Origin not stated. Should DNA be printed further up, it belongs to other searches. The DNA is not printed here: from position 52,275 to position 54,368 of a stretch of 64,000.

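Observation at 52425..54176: CheA-family kinase that appears to be its own receptor: TM anchor + PAS-like sensor + HPt + P3/P4 core, no CheW-like P5 domain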

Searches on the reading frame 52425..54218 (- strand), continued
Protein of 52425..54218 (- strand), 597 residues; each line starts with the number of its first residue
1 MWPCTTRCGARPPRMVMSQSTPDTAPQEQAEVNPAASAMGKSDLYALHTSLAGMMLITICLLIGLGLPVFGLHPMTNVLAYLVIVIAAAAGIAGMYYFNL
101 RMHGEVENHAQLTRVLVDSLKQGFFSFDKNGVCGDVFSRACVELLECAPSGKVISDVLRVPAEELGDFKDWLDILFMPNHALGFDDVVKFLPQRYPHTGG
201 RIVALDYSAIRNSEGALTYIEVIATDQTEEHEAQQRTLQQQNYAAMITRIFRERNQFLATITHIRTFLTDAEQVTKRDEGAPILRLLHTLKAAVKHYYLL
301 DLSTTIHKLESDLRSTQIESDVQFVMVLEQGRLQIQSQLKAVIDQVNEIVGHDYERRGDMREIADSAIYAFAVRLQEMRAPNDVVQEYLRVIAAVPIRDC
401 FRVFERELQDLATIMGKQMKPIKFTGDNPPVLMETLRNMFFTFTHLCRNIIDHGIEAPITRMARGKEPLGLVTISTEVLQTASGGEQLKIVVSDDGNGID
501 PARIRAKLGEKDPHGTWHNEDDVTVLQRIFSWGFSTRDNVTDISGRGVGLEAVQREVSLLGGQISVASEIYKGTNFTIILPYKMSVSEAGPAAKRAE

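Call 24: find_encoding_contigs(protein=P0117, flank=7000, max_places=1)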
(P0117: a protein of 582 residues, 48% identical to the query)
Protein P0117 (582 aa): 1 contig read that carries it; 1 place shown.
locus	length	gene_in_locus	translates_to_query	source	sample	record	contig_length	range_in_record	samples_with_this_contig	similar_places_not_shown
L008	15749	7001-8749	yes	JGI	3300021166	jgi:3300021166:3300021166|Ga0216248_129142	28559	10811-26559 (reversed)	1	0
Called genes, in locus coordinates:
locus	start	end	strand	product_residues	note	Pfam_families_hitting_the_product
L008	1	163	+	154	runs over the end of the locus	PF01750:HycI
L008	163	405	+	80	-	PF01155:HypA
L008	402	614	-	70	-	-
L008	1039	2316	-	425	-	-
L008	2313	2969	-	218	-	PF13560:HTH_31 (weak), PF01381:HTH_3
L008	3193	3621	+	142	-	-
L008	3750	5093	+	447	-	PF00344:SecY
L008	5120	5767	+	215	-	PF00406:ADK, PF13207:AAA_17, PF13671:AAA_33 (faint), PF05191:ADK_lid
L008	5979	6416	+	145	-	PF00072:Response_reg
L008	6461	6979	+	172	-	PF13690:CheX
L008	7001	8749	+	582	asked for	PF02518:HATPase_c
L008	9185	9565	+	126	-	PF00416:Ribosomal_S13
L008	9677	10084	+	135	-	PF00411:Ribosomal_S11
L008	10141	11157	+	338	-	PF01193:RNA_pol_L, PF01000:RNA_pol_A_bac, PF03118:RNA_pol_A_CTD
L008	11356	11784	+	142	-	PF01196:Ribosomal_L17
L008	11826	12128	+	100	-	-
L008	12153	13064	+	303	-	PF00892:EamA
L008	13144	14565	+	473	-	PF00089:Trypsin, PF13365:Trypsin_2, PF13180:PDZ_2, PF00595:PDZ (weak), PF17820:PDZ_6, PF00595:PDZ (weak), PF13180:PDZ_2, PF17820:PDZ_6, +1 more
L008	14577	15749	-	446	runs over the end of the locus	PF11563:Protoglobin, PF06103:DUF948 (faint), PF00015:MCPsignal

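Call 25: predict_structure(alignment_id=A1)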
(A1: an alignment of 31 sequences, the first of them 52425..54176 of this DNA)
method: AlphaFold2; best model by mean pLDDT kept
length: 583 residues; sequences in the alignment: 31
mean_pLDDT: 80.2   pTM: 0.44
mean pLDDT of the five models: 80.2, 80.1, 76.8, 76.5, 76.4
residues with pLDDT >= 90: 221; 70-90: 245; 50-70: 57; < 50: 60
segments of 3 or more residues with pLDDT < 50: 1-34, 338-345, 526-534, 575-583
pLDDT, mean of each block of 10 residues (from residue 1): 33 35 35 56 70 64 75 78 70 55 68 93 86 93 92 92 87 92 90 91 91 86 84 85 89 93 91 94 93 95 92 96 93 64 53 85 89 89 91 85 87 91 88 81 81 90 93 95 84 81 85 74 47 65 92 88 92 53 40
secondary structure, 60 per line:
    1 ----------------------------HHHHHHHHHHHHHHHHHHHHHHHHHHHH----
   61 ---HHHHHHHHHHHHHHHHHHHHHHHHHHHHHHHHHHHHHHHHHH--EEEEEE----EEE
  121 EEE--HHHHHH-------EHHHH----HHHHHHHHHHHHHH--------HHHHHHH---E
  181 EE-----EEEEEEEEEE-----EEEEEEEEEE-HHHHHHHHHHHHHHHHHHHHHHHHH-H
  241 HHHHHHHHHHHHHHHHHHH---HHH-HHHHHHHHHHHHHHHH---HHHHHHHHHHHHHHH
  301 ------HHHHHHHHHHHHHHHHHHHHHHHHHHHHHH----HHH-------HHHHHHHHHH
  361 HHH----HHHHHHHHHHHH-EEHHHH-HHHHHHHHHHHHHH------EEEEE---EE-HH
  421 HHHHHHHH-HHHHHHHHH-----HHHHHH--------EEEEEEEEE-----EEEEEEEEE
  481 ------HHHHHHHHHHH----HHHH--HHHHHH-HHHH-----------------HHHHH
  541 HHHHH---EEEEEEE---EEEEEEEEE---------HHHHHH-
elements in order: H29-56 H64-105 E108-113 E118-123 H126-131 H140-143 H148-161 H170-176 E180-182 E188-197 E203-212 H214-238 H240-259 H267-282 H286-300 H307-336 H351-363 H368-379 H383-386 H388-401 E408-412 H419-428 H430-438 H444-449 E458-466 E472-480 H487-497 H502-505 H508-513 H515-518 H536-545 E549-555 E559-567 H577-582

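Call 29: fold_search(model_id=the predicted structure, library=pdb)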
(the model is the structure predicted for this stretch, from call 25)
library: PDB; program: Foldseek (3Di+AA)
matches with E <= 10: 1055; with E <= 0.001: 275
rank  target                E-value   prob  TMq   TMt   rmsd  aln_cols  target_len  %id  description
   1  9a5d_A                1.1e-15  1.00  0.21  0.21  25.4       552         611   14  Integrative model of WALK-YYCH by crosslinking MS and deep learning (released 2024-09-18)
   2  4xiv_B                5.6e-14  1.00  0.28  0.57  17.2       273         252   29  Kinase and Dimerization (P3P4) of the Thermotoga maritima CheA kinase (released 2015-11-04)
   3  4xiv_A                1.1e-13  1.00  0.28  0.60  16.4       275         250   29  Kinase and Dimerization (P3P4) of the Thermotoga maritima CheA kinase (released 2015-11-04)
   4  1i58_A                3.0e-13  1.00  0.27  0.74   4.2       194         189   36  STRUCTURE OF THE HISTIDINE KINASE CHEA ATP-BINDING DOMAIN IN COMPLEX WITH ATP ANALOG ADPCP AND MAGNESIUM (released 2001-08-26)
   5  8c5v_A                4.3e-13  1.00  0.29  0.42  13.1       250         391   30  Chemotaxis core signalling unit from E protein lysed E. coli cells (released 2023-09-13)
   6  3ja6_C                7.5e-13  1.00  0.28  0.42  15.7       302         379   25  Cryo-electron Tomography and All-atom Molecular Dynamics Simulations Reveal a Novel Kinase Conformational Switch in Ba (released 2015-12-09)
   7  1b3q_B                1.0e-12  1.00  0.28  0.41   8.4       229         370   32  CRYSTAL STRUCTURE OF CHEA-289, A SIGNAL TRANSDUCING HISTIDINE KINASE (released 1999-12-15)
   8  8p3r_B                1.3e-12  1.00  0.26  0.79   3.8       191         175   34  Structure of the Histidine Kinase CheA ATP-Binding domain in complex with compound ODDHK4 (released 2024-06-12)
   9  8a6x_B                1.8e-12  1.00  0.18  0.26  25.9       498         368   15  Crystal structure of a chimeric LOV-Histidine kinase SB2F1 (asymmetrical variant, trigonal form with long c axis) (released 2024-01-10)
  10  1i59_A                2.0e-12  1.00  0.27  0.78   3.5       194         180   34  STRUCTURE OF THE HISTIDINE KINASE CHEA ATP-BINDING DOMAIN IN COMPLEX WITH ADPNP AND MAGENSIUM (released 2001-08-26)
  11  6s1k_A                2.5e-12  1.00  0.28  0.40  12.9       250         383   30  E. coli Core Signaling Unit, carrying QQQQ receptor mutation (released 2020-01-22)
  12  6mi6_B                2.8e-12  1.00  0.28  0.77   3.9       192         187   38  STRUCTURE OF CHEA DOMAIN P4 IN COMPLEX WITH AN ADP ANALOG (released 2018-12-05)
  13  1i5b_A                3.1e-12  1.00  0.27  0.78   3.9       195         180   33  STRUCTURE OF CHEA DOMAIN P4 IN COMPLEX WITH ADPNP AND MANGANESE (released 2001-08-26)
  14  1i58_B                3.1e-12  1.00  0.26  0.77   4.1       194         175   32  STRUCTURE OF THE HISTIDINE KINASE CHEA ATP-BINDING DOMAIN IN COMPLEX WITH ATP ANALOG ADPCP AND MAGNESIUM (released 2001-08-26)
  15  1i59_B                3.6e-12  1.00  0.27  0.74   4.9       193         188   36  STRUCTURE OF THE HISTIDINE KINASE CHEA ATP-BINDING DOMAIN IN COMPLEX WITH ADPNP AND MAGENSIUM (released 2001-08-26)
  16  6mi6_A                4.7e-12  1.00  0.27  0.78   3.9       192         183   36  STRUCTURE OF CHEA DOMAIN P4 IN COMPLEX WITH AN ADP ANALOG (released 2018-12-05)
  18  1i5d                  7.4e-12  1.00  0.27  0.74   3.8       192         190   36  STRUCTURE OF CHEA DOMAIN P4 IN COMPLEX WITH TNP-ATP (released 2001-08-26)
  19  1i5c_A                7.8e-12  1.00  0.27  0.76   3.7       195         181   33  STRUCTURE OF CHEA DOMAIN P4 IN COMPLEX WITH ADP (released 2001-08-26)
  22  1i5a_A                9.1e-12  1.00  0.27  0.77   3.7       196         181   34  STRUCTURE OF CHEA DOMAIN P4 IN COMPLEX WITH ADPCP AND MANGANESE (released 2001-08-26)
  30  2ch4_A                1.7e-11  1.00  0.27  0.46   4.4       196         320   35  Complex between Bacterial Chemotaxis histidine kinase CheA domains P4 and P5 and receptor-adaptor protein CheW (released 2006-04-18)
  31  1i5b_B                1.8e-11  1.00  0.26  0.78   4.0       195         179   34  STRUCTURE OF CHEA DOMAIN P4 IN COMPLEX WITH ADPNP AND MANGANESE (released 2001-08-26)
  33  1i5c_B                2.2e-11  1.00  0.26  0.75   4.1       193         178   33  STRUCTURE OF CHEA DOMAIN P4 IN COMPLEX WITH ADP (released 2001-08-26)
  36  6mi6_D                2.5e-11  1.00  0.26  0.78   4.1       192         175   35  STRUCTURE OF CHEA DOMAIN P4 IN COMPLEX WITH AN ADP ANALOG (released 2018-12-05)
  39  1i5a_B                6.9e-11  1.00  0.26  0.75   4.0       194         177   32  STRUCTURE OF CHEA DOMAIN P4 IN COMPLEX WITH ADPCP AND MANGANESE (released 2001-08-26)
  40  6mi6_C                1.2e-10  1.00  0.28  0.79   3.6       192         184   35  STRUCTURE OF CHEA DOMAIN P4 IN COMPLEX WITH AN ADP ANALOG (released 2018-12-05)
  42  2ch4_B                2.0e-09  1.00  0.25  0.44   4.2       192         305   31  Complex between Bacterial Chemotaxis histidine kinase CheA domains P4 and P5 and receptor-adaptor protein CheW (released 2006-04-18)
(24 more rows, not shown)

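Call 63: find_homologous_proteins(query=A3, max_evalue=1e-20)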
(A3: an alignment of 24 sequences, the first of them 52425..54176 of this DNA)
Query A3 (24 sequences) (583 aa, profile of the alignment): 232 proteins with E <= 1e-20 among 8000 candidates; the best 120 are listed.
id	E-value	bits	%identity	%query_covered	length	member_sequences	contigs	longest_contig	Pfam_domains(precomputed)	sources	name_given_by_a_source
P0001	1.3e-183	630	100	100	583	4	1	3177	PF02518.32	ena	-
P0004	1.8e-176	607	55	99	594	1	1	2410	PF02518.32,PF01627.29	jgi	-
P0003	3.6e-175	602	54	93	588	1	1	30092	PF02518.32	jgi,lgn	-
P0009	6.5e-175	602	54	96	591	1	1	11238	PF02518.32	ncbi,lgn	ncbi:MAG: ATP-binding protein [Alphaproteobacteria bacterium]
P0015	6.8e-175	601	55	92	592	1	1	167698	PF02518.32,PF01627.29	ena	-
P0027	2.2e-174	600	55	92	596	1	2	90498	PF02518.32,PF01627.29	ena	-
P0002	2.8e-174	599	75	99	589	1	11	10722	PF02518.32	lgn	-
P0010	5.9e-174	598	54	93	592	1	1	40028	PF02518.32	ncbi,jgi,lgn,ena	jgi:two-component system chemotaxis sensor kinase CheA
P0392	1.4e-173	597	31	84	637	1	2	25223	PF13426.14,PF13188.14,PF08448.17,PF02518.32,PF00989.32,PF01627.29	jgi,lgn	jgi:two-component system chemotaxis sensor kinase CheA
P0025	2.2e-173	596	53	94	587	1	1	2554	PF02518.32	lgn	-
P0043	3.2e-173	596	51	98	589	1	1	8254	PF02518.32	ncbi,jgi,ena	jgi:two-component system chemotaxis sensor kinase CheA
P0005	4.0e-173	596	55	98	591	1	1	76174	PF02518.32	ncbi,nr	ncbi:MAG: ATP-binding protein [Alphaproteobacteria bacterium]|nr:ATP-binding protein [Alphaproteobac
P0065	6.4e-173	595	51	98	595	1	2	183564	PF02518.32,PF01627.29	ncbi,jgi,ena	jgi:two-component system chemotaxis sensor kinase CheA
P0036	1.2e-172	594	53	94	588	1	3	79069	PF02518.32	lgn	-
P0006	3.5e-172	593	56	93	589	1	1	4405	PF02518.32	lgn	-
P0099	4.9e-162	559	51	97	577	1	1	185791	PF02518.32,PF01627.29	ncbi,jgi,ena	ncbi:MAG: ATP-binding protein [Bdellovibrionales bacterium]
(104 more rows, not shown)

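Call 67: find_encoding_contigs(protein=P0002, flank=8000, max_places=1)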
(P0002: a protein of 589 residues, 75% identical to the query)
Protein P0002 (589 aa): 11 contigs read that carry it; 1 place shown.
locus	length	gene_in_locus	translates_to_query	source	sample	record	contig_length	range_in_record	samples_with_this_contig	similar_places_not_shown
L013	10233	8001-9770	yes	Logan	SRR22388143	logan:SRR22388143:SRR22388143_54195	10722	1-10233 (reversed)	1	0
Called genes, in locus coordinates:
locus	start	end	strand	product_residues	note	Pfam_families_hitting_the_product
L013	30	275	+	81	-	PF00366:Ribosomal_S17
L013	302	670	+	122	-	PF00238:Ribosomal_L14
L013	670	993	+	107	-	PF00467:KOW (weak), PF17136:ribosomal_L24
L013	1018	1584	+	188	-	PF00281:Ribosomal_L5, PF00673:Ribosomal_L5_C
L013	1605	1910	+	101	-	PF00253:Ribosomal_S14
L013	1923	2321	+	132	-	PF00410:Ribosomal_S8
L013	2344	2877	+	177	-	PF00347:Ribosomal_L6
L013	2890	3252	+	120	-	PF00861:Ribosomal_L18p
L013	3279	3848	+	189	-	PF00333:Ribosomal_S5, PF03719:Ribosomal_S5_C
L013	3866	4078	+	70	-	PF00327:Ribosomal_L30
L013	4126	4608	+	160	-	PF00828:Ribosomal_L27A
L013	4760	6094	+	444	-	PF00344:SecY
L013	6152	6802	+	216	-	PF00406:ADK, PF13207:AAA_17, PF17213:Hydin_ADK (faint), PF05191:ADK_lid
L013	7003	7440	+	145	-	PF00072:Response_reg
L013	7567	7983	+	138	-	PF13690:CheX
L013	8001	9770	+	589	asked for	PF02518:HATPase_c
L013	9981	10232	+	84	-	?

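Call 81: search_protein_families(library=pfam, alignment_id=A5, max_evalue=0.001)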
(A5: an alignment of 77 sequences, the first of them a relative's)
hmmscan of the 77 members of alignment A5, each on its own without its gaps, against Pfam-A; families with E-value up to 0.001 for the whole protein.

A. member 1, P0088 (589 aa): 2 families
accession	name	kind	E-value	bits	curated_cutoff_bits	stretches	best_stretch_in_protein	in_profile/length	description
PF02518.31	HATPase_c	-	7.8e-15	55.7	26.4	1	430-569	6-108/111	Histidine kinase-, DNA gyrase B-, and HSP90-like ATPase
PF01627.28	Hpt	-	5.7e-06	26.9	24.6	1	250-323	13-82/84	Hpt domain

B. families by the number of members that match (of 77 scanned): 12 families
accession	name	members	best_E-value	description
PF02518.31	HATPase_c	75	1.4e-21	Histidine kinase-, DNA gyrase B-, and HSP90-like ATPase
PF01627.28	Hpt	74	3.5e-15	Hpt domain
PF08448.16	PAS_4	22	1.6e-16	PAS fold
PF00989.32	PAS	17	4e-11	PAS fold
PF13188.13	PAS_8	17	1.7e-07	PAS domain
PF13426.13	PAS_9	13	7.2e-08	PAS domain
PF00672.30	HAMP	7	1.1e-13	HAMP domain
PF12860.13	PAS_7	4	0.00017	PAS fold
PF01590.32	GAF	1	2.7e-09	GAF domain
PF17152.10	CHASE8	1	4.2e-07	Periplasmic sensor domain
PF13581.12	HATPase_c_2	1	0.00064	Histidine kinase-like ATPase domain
PF01442.23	Apolipoprotein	1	0.00094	Apolipoprotein A1/A4/E domain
